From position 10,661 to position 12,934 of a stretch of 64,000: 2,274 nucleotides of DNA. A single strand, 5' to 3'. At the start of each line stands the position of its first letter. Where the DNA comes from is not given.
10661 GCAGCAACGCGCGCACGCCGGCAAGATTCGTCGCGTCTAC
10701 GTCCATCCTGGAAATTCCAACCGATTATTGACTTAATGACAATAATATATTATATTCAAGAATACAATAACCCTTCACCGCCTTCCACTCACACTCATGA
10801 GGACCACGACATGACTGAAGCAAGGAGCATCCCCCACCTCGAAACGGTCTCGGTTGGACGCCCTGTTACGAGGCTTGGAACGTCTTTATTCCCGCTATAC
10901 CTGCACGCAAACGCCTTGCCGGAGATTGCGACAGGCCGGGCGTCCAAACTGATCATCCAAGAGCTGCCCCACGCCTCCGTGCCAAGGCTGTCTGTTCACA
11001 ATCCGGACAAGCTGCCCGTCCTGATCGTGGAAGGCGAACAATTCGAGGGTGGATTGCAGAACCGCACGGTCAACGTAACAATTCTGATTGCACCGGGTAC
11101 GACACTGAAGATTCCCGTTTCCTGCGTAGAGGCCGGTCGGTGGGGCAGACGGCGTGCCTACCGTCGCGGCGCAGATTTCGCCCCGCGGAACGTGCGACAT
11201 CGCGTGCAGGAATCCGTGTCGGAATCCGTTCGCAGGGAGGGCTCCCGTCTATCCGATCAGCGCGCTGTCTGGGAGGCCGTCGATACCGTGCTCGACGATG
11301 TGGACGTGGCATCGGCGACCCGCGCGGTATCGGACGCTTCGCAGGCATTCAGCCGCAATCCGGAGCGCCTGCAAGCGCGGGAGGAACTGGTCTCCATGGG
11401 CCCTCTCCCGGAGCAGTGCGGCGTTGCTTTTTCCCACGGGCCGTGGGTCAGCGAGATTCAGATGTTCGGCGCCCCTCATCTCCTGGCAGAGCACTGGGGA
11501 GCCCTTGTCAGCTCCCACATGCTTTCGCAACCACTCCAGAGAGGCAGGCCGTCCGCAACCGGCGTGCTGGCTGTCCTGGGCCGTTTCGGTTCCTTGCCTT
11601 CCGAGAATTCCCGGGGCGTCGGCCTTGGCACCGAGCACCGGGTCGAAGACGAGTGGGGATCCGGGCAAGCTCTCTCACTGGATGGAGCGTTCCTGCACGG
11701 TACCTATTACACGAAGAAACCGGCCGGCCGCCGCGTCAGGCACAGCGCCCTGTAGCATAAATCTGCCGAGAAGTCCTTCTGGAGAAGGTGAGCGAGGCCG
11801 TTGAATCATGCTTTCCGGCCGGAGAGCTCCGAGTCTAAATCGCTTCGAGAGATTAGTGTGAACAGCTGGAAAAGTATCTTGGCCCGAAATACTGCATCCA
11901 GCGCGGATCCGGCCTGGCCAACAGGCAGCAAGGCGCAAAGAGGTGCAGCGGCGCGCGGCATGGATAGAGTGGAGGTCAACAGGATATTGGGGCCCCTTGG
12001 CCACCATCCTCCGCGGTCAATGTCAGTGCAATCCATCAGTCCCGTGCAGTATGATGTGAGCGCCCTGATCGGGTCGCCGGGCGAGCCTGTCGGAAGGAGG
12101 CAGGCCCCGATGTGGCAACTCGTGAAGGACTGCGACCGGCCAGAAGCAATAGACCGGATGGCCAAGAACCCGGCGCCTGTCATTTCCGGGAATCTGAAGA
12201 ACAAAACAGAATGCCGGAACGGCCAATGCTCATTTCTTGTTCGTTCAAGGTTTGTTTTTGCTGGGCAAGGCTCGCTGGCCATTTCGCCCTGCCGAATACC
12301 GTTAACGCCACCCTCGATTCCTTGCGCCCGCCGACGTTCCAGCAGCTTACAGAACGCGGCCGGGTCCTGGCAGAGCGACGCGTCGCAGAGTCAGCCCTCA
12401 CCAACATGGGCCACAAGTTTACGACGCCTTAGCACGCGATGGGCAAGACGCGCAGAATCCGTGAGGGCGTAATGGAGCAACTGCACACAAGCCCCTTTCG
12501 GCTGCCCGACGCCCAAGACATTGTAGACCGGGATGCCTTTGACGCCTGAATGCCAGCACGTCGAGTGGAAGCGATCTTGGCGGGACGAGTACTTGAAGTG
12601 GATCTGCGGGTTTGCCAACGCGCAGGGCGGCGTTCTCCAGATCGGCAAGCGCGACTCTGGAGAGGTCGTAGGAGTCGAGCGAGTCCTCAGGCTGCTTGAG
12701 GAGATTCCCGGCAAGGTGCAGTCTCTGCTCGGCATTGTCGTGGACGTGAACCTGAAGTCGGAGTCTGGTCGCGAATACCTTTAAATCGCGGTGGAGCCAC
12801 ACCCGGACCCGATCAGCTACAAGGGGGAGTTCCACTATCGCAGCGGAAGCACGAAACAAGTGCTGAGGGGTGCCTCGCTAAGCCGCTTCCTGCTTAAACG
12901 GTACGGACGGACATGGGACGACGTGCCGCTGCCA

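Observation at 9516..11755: Divergent NrtR-like Nudix regulator and ARPP-1/DUF6569-like protein: candidate NAD+/ADP-ribose-linked module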

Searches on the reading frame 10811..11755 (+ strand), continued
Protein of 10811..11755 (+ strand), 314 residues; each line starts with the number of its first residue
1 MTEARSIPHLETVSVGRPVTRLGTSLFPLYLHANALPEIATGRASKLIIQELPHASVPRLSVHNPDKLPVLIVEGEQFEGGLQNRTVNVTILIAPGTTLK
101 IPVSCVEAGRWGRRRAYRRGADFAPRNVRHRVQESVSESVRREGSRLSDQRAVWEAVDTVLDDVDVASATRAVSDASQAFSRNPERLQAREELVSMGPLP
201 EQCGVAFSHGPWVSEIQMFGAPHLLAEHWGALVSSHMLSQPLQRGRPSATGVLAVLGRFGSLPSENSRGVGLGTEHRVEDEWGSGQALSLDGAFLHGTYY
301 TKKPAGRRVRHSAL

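Call 20: search_protein_families(library=pfam, proteins=[L012:7003-7635:+, L014:6969-7556:+, L035:6869-7933:+, L038:6878-7951:+, L023:2845-3783:+, L027:1183-2025:+, L019:5287-6900:+, L031:6004-7365:+, L015:5206-6900:+, L045:1680-3209:+], max_evalue=0.001)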
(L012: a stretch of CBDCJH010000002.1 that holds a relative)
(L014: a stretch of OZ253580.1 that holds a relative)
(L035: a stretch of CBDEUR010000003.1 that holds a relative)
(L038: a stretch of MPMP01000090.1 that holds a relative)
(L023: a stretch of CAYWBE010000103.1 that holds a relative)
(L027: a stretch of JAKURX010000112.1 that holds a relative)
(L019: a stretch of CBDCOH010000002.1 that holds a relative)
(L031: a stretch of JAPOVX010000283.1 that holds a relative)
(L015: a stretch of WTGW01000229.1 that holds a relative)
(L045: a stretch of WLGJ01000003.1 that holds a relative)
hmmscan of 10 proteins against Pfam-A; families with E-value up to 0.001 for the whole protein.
L012:7003-7635:+ (210 aa): 0 families

L014:6969-7556:+ (195 aa): 0 families

L035:6869-7933:+ (354 aa): 1 family
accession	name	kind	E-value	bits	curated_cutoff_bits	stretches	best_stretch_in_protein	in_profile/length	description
PF03747.19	ADP_ribosyl_GH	-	5.4e-52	177.7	26.2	1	23-325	1-287/287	ADP-ribosylglycohydrolase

L038:6878-7951:+ (357 aa): 1 family
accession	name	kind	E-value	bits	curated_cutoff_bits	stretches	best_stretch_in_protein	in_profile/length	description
PF03747.19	ADP_ribosyl_GH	-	1.5e-47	163.1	26.2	1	25-328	1-287/287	ADP-ribosylglycohydrolase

L023:2845-3783:+ (312 aa): 2 families
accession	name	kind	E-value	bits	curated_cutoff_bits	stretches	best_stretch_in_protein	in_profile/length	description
PF00092.34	VWA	-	4.5e-05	24.2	23.8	1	86-221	2-130/174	von Willebrand factor type A domain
PF13519.12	VWA_2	-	0.00099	20.1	27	0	87-199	2-107/107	von Willebrand factor type A domain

L027:1183-2025:+ (280 aa): 1 family
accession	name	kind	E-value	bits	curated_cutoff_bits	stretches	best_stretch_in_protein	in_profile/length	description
PF00092.34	VWA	-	0.00011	22.9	23.8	1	64-214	2-145/174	von Willebrand factor type A domain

L019:5287-6900:+ (537 aa): 2 families
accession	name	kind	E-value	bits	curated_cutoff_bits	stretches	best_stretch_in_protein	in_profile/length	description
PF20208.3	ARPP-1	-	4.3e-64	217.1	27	1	247-534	2-297/297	ARG and Rhodanese-Phosphatase-superfamily-associated Protein domain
PF00092.34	VWA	-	0.00021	22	23.8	1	13-182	3-165/174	von Willebrand factor type A domain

L031:6004-7365:+ (453 aa): 2 families
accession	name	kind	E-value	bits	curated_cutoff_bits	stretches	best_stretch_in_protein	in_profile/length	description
PF20208.3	ARPP-1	-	9.6e-61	206.1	27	1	9-297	2-296/297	ARG and Rhodanese-Phosphatase-superfamily-associated Protein domain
PF03747.19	ADP_ribosyl_GH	-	3.2e-08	34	26.2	1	321-421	1-114/287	ADP-ribosylglycohydrolase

L015:5206-6900:+ (564 aa): 2 families
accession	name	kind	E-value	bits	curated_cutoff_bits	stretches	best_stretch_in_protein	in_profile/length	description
PF20208.3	ARPP-1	-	4e-63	213.9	27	1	276-561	4-297/297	ARG and Rhodanese-Phosphatase-superfamily-associated Protein domain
PF00092.34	VWA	-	2.6e-06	28.2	23.8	1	41-187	3-142/174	von Willebrand factor type A domain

L045:1680-3209:+ (509 aa): 4 families
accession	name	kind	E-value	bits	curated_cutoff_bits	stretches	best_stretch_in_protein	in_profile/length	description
PF03747.19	ADP_ribosyl_GH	-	6.8e-62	210.2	26.2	1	57-329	1-287/287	ADP-ribosylglycohydrolase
PF00782.25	DSPc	-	3e-09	37.2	33.5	1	434-492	57-115/133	Dual specificity phosphatase, catalytic domain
PF22785.1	Tc-R-P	-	1.8e-07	32.1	27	1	433-475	62-104/106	Polymorphic toxin system, DSP-PTPase phosphatase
PF22784.1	PTP-SAK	-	0.00037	21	27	1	445-496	82-132/153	Swiss Army Knife protein, DSP-PTPase phosphatase domain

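Call 34: predict_structure(alignment_id=A1)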
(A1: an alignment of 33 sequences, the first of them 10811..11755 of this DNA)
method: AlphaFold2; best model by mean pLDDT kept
length: 314 residues; sequences in the alignment: 33
mean_pLDDT: 90.9   pTM: 0.89
mean pLDDT of the five models: 90.9, 90.8, 89.9, 89.7, 89.2
residues with pLDDT >= 90: 253; 70-90: 42; 50-70: 9; < 50: 10
segments of 3 or more residues with pLDDT < 50: 307-314
pLDDT, mean of each block of 10 residues (from residue 1): 70 95 97 92 91 76 97 95 94 97 92 86 93 93 90 95 93 93 94 97 97 97 97 92 91 96 93 95 96 96 61 37
secondary structure, 60 per line:
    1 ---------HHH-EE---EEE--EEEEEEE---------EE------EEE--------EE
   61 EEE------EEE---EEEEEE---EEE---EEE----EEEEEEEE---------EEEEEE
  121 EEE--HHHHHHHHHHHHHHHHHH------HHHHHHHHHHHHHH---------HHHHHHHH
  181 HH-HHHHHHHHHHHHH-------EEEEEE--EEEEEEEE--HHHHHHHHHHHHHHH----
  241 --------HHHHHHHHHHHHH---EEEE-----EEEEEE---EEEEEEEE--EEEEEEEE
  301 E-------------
elements in order: E19-21 E24-30 E48-50 E59-63 E70-72 E76-81 E85-87 E91-93 E98-105 E115-123 H126-143 H150-163 H173-182 H184-196 E204-209 E212-219 H222-236 H249-261 E265-268 E274-279 E283-290 E293-301

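Call 37: search_solved_structures(query=A1, max_evalue=1)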
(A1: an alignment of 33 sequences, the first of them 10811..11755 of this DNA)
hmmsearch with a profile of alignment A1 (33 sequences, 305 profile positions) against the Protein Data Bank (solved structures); distinct sequences matched with E-value up to 1: 0.

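Call 39: fold_search(model_id=the predicted structure, library=pdb)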
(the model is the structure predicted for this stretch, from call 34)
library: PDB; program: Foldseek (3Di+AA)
matches with E <= 10: 432; with E <= 0.001: 0
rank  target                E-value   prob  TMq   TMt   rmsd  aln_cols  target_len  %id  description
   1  5tz7_B                1.2e-01  0.02  0.11  0.12  21.6       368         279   10  Crystal Structure of CurK Dehydratase D1169N Inactive Mutant (released 2017-01-11)
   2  4b4z_D                1.4e-01  0.03  0.11  0.09  22.9       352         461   11  Crystal structure of a complex between Actinomadura R39 DD-peptidase and a sulfonamide boronate inhibitor (released 2013-08-21)
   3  3kg9_B                1.6e-01  0.04  0.13  0.13  18.7       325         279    8  Dehydratase domain from CurK module of Curacin polyketide synthase (released 2010-01-19)
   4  5t9g_B                1.7e-01  0.20  0.11  0.05  13.7       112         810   10  Crystal structure of BuGH2Cwt in complex with Galactoisofagomine (released 2017-09-13)
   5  5ghu                  2.1e-01  0.12  0.14  0.20  15.3       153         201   15  Crystal structure of YadV chaperone at 1.63 Angstrom (released 2017-06-28)
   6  5tz5_B                2.1e-01  0.02  0.12  0.12  18.9       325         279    8  Crystal Structure of CurK Dehydratase H996F Inactive Mutant (released 2017-01-11)
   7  5il5_B                2.9e-01  0.02  0.13  0.15  21.5       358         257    7  Crystal structure of the dehydratase domain of MlnD from Bacillus amyloliquefaciens (released 2017-03-29)
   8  9x86                  4.2e-01  0.03  0.10  0.11  19.1       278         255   11  Crystal Structure of dehydratase ApmL in Amipurimycin biosynthesis (released 2026-04-08)
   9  4h0a_B                5.0e-01  0.10  0.12  0.13  12.3       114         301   13  Crystal structure of a cysteine-rich secretory protein (SAV1118) from Staphylococcus aureus subsp. aureus Mu50 at 1.90 (released 2012-09-26)
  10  1jd3                  5.0e-01  0.04  0.11  0.17  14.6       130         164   15  Chorismate lyase G90A mutant with bound product (released 2001-06-20)
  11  4h0a_A                5.3e-01  0.10  0.12  0.13  12.3       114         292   13  Crystal structure of a cysteine-rich secretory protein (SAV1118) from Staphylococcus aureus subsp. aureus Mu50 at 1.90 (released 2012-09-26)
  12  4ygt                  6.2e-01  0.08  0.12  0.22  13.3       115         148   11  Crystal structure of a DUF4309 family protein (YjgB) from Bacillus subtilis subsp. subtilis str. 168 at 2.13 A resolutio (released 2015-03-18)
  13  5il5_A                7.4e-01  0.01  0.11  0.12  21.8       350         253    7  Crystal structure of the dehydratase domain of MlnD from Bacillus amyloliquefaciens (released 2017-03-29)
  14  2vzo_B                8.3e-01  0.07  0.11  0.04  15.0       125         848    8  Crystal structure of Amycolatopsis orientalis exo-chitosanase CsxA (released 2008-10-14)
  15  2x05_A                8.3e-01  0.05  0.10  0.04  12.7       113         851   12  Inhibition of the exo-beta-D-glucosaminidase CsxA by a glucosamine- configured castanospermine and an amino-australine (released 2009-12-15)
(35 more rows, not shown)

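Call 41: find_related_loci(query=A1, collection=viral_contigs, flank=5000)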
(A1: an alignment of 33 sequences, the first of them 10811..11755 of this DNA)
Query A1 (314 aa) in viral_contigs; peptide patterns used: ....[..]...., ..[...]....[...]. (x = any residue, [..] = any of these).
19 stretches matched a pattern; 1 encode a relative of the query (tblastn E <= 1e-3); 1 distinct loci.
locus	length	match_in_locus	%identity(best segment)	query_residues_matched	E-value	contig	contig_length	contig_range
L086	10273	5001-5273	47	26-111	2e-18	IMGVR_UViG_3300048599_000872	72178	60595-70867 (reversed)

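Call 48: fold_search(model_id=the predicted structure, library=viral)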
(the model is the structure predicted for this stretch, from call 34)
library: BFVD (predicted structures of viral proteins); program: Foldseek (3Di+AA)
matches with E <= 10: 581; with E <= 0.001: 0
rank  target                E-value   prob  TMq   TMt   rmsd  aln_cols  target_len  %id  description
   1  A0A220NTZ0            4.1e-02  0.38  0.15  0.25  14.8       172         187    9  Uncharacterized protein [Escherichia phage V18]
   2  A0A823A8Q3            8.2e-02  0.12  0.09  0.09  13.4       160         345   12  (no name in the UniProt tables at hand)
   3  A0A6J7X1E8            9.2e-02  0.28  0.16  0.23  14.0       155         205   10  Uncharacterized protein [uncultured Caudovirales phage]
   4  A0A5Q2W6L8            1.2e-01  0.84  0.15  0.12   7.2        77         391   17  (no name in the UniProt tables at hand)
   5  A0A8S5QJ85            1.8e-01  0.28  0.16  0.17  11.0       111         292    7  Restriction endonuclease [Siphoviridae sp. ctezl47]
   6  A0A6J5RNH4            2.6e-01  0.69  0.16  0.10   9.0        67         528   15  Carbohydrate-binding, CenC-like [uncultured Caudovirales phage]
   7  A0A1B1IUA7            4.9e-01  0.11  0.10  0.18   4.1        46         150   17  (no name in the UniProt tables at hand)
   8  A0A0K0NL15            4.9e-01  0.04  0.13  0.14  21.2       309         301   11  Uncharacterized protein [Gordonia phage GMA3]
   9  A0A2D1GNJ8            4.9e-01  0.02  0.11  0.10  24.4       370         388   11  (no name in the UniProt tables at hand)
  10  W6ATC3                5.2e-01  0.21  0.19  0.28  12.3       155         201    7  (no name in the UniProt tables at hand)
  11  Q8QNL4                5.2e-01  0.03  0.12  0.18  16.6       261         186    8  EsV-1-53 [Ectocarpus siliculosus virus 1 (isolate New Zealand/Kaikoura/1988)]
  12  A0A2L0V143            5.5e-01  0.08  0.13  0.19  16.0       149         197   11  (no name in the UniProt tables at hand)
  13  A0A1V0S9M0            5.8e-01  0.15  0.11  0.21  12.0        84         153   10  Uncharacterized protein [Catovirus CTV1]
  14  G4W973                6.1e-01  0.21  0.13  0.11   7.5        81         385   15  Putative bacteriophage protein [Tetrasphaera phage TJE1]
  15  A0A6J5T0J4            6.1e-01  0.14  0.15  0.22  13.8       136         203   10  Uncharacterized protein [uncultured Caudovirales phage]
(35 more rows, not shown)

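Call 50: search_protein_families(library=pfam, proteins=[L020:4758-5696:+, L024:3446-5731:+, L026:6903-7643:-, L024:8588-9541:-, L064:4129-5826:+, L057:3184-4683:+, L065:4326-6299:+, L037:4335-4928:+, L057:4702-5475:-, L007:5014-5457:-], max_evalue=0.001)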
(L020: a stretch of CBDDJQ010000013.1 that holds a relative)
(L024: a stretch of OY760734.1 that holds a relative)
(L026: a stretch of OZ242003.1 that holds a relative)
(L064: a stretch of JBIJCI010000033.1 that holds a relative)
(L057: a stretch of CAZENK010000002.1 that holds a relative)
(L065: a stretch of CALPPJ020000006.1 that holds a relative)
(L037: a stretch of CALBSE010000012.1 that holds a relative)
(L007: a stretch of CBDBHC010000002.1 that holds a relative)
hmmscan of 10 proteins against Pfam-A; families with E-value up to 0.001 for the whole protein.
L020:4758-5696:+ (312 aa): 2 families
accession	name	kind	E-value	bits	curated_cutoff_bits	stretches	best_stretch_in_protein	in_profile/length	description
PF07883.17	Cupin_2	-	1.1e-11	44.7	27.2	1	228-302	10-67/70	Cupin domain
PF02311.25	AraC_binding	-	4.9e-05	23.5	21.1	0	119-156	39-76/135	AraC-like ligand binding domain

L024:3446-5731:+ (761 aa): 2 families
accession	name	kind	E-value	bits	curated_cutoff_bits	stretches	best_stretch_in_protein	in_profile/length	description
PF12704.14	MacB_PCD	-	5.5e-25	89.3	27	2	1-200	5-205/207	MacB-like periplasmic core domain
PF02687.27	FtsX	-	5.6e-18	65.6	25.5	2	642-754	3-120/120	FtsX-like permease C-terminal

L026:6903-7643:- (246 aa): 0 families

L024:8588-9541:- (317 aa): 2 families
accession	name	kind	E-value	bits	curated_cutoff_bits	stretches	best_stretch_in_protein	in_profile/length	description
PF00005.33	ABC_tran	-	1.1e-25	91.2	25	1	53-192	2-137/137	ABC transporter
PF13304.12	AAA_21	-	3.3e-11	44.2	27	1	156-225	230-302/304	AAA domain, putative AbiEii toxin, Type IV TA system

L064:4129-5826:+ (565 aa): 2 families
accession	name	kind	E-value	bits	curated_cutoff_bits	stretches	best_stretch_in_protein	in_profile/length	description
PF00501.34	AMP-binding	-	2.3e-71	241.1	29.9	1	40-422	3-384/384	AMP-binding enzyme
PF13193.12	AMP-binding_C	-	5.1e-23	82.2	24.5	1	472-547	1-76/76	AMP-binding enzyme C-terminal domain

L057:3184-4683:+ (499 aa): 9 families
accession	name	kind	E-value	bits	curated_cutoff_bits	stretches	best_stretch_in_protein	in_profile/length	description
PF00743.25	FMO-like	-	4.3e-11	42.4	22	1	92-225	85-219/532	Flavin-binding monooxygenase-like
PF13450.12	NAD_binding_8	-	3.6e-09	37.2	21.9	1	22-69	1-46/68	NAD(P)-binding Rossmann-like domain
PF13434.12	Lys_Orn_oxgnase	-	5.1e-09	36.2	21.3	1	94-224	98-225/339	L-lysine 6-monooxygenase/L-ornithine 5-monooxygenase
PF01266.30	DAO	-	3.8e-08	33.7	27.9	1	19-57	1-38/353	FAD dependent oxidoreductase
PF07992.20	Pyr_redox_2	-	1.3e-06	28.5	26.1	1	18-250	1-205/291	Pyridine nucleotide-disulphide oxidoreductase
PF13738.12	Pyr_redox_3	-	3.2e-06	27.1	30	1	21-223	1-198/305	Pyridine nucleotide-disulphide oxidoreductase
PF06039.21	Mqo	-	0.00025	20.1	27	0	103-153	191-240/489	Malate:quinone oxidoreductase (Mqo)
PF01946.23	Thi4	-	0.0003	20.6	26.2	0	18-58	18-58/235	Thi4 family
PF01488.26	Shikimate_DH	-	0.00059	20.4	24.3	0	187-242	10-60/138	Shikimate / quinate 5-dehydrogenase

L065:4326-6299:+ (657 aa): 4 families
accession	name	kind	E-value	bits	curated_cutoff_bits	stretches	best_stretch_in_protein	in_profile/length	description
PF25583.1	WCX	-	2.7e-22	79.3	23.9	2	245-318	2-74/76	WCX domain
PF19187.6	HTH_PafC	-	6.8e-21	74.7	32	1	347-473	1-114/115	PafC helix-turn-helix domain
PF13280.12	WYL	-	4.7e-15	55.8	21.8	1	490-553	2-65/70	WYL domain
PF08279.18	HTH_11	-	0.00029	21.1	25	1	351-394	1-45/55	HTH domain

L037:4335-4928:+ (197 aa): 3 families
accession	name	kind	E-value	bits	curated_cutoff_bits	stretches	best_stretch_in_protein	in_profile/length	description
PF08281.18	Sigma70_r4_2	-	5.6e-08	32.8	25.7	1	138-190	2-54/54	Sigma-70, region 4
PF04545.22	Sigma70_r4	-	1.1e-07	31.7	24.1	1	143-190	1-48/50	Sigma-70, region 4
PF07638.17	Sigma70_ECF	-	3.8e-06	27.4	21.1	1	126-190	117-179/185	ECF sigma factor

L057:4702-5475:- (257 aa): 2 families
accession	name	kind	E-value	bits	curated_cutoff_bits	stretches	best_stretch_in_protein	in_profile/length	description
PF12705.13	PDDEXK_1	-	4.6e-31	109.1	22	1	8-250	2-245/247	PD-(D/E)XK nuclease superfamily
PF01930.23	Cas_Cas4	-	0.00036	21.1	22.7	0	137-249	56-156/160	Domain of unknown function DUF83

L007:5014-5457:- (147 aa): 1 family
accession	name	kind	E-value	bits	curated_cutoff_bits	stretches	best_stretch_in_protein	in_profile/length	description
PF01850.27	PIN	-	4.1e-11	44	23.6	1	2-137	1-118/120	PIN domain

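Call 79: search_dna_similar(query=window:10811-11755:+, collection=plasmids, mode=protein, max_evalue=0.00001, max_rows=30)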
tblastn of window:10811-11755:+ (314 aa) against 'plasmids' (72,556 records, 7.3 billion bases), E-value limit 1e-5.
Records with a match: 3; places in all: 3; records where one place covers at least 80% of the query: 0.
Best place of each record, by identity: <60% 3.
By first word of the organism name: Pimelobacter 2; Candidatus 1.
By predicted mobility (MOB-suite, as given by PLSDB): non-mobilizable 3.
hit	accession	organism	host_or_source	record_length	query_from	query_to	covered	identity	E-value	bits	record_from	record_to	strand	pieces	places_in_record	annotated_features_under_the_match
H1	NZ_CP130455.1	Candidatus Fervidibacter sacchari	hot spring sediment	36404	10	107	31%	34.7%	2e-6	57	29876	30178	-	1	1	DUF6569 family protein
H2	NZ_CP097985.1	Pimelobacter simplex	-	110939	15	107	30%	30.5%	2e-6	57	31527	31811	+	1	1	DUF6569 family protein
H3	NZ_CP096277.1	Pimelobacter simplex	-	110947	15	107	30%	30.5%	2e-6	57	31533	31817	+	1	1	DUF6569 family protein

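Call 80: search_dna_similar(query=window:10811-11755:+, collection=phages, mode=protein, max_evalue=0.001, max_rows=10)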
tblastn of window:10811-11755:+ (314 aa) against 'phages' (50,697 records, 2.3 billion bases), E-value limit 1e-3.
No match.

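Call 82: search_protein_representatives(alignment_id=A1)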
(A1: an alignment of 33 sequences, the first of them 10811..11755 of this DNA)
Query: 33 sequences, 305 profile positions. Proteins with E-value up to 0.001 (for the whole library): 8324; up to 1e-10: 5693; up to 1e-30: 1736. The best 150 are listed.
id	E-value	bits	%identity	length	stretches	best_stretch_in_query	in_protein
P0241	1.5e-141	487.3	-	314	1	1-302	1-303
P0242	2.6e-126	437.3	-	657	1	1-298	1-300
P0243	1.4e-124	431.6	-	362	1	5-299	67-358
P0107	1.7e-118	411.6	-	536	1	3-297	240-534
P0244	8.4e-115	399.5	-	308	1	5-296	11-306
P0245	1.2e-104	366.1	-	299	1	1-297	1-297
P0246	2.8e-101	355.1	-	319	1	1-296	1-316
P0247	1.0e-99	350.0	-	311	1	4-300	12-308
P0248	2.5e-97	342.1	-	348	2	109-294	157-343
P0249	3.2e-96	338.5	-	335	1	6-267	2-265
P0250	1.4e-94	333.1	-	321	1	5-297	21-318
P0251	2.1e-94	332.5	-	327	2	126-297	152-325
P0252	3.8e-94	331.7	-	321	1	1-299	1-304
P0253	1.1e-92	326.9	-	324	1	3-297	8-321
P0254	1.7e-91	322.9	-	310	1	1-295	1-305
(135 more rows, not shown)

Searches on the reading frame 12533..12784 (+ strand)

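Call 4: search_protein_families(library=pfam, proteins=[window:12533-12784:+], max_evalue=0.01)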
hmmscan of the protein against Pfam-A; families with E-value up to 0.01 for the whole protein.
window:12533-12784:+ (83 aa): 1 family
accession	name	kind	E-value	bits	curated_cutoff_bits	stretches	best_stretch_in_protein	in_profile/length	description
PF04326.19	SLFN_AlbA_2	-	3.8e-08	34.3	25.3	1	6-52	1-53/118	Schlafen, AlbA_2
